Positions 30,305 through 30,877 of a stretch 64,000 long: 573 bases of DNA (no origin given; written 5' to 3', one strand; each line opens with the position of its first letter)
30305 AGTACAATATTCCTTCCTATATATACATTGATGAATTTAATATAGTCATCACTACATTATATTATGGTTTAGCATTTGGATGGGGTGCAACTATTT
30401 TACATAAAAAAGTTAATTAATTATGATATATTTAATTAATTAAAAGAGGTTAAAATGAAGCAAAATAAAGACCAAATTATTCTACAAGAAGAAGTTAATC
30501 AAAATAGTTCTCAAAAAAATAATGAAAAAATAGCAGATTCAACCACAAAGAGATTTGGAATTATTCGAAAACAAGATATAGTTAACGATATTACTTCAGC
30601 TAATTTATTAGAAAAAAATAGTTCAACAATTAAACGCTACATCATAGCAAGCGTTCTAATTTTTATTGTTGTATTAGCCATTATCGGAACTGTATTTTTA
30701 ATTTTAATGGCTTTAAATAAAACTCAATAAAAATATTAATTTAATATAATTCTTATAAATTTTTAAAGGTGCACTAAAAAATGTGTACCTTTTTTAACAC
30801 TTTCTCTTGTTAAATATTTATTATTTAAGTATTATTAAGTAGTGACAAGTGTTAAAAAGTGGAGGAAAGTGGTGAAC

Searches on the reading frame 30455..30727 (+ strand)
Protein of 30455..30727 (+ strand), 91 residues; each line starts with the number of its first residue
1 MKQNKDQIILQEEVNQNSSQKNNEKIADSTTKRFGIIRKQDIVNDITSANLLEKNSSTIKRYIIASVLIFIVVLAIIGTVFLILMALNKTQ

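Call 71: search_protein_families(library=ncbifam, max_evalue=0.1, proteins=[window:30455-30727:+])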
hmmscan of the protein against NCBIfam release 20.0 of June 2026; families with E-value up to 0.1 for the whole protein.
seq(91 aa): 1 family
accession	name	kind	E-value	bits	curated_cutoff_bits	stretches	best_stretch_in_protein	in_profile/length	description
TIGR03927.1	T7SS_EssA_Firm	equivalog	0.00091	19.1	32.45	1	7-83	70-146/151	type VII secretion protein EssA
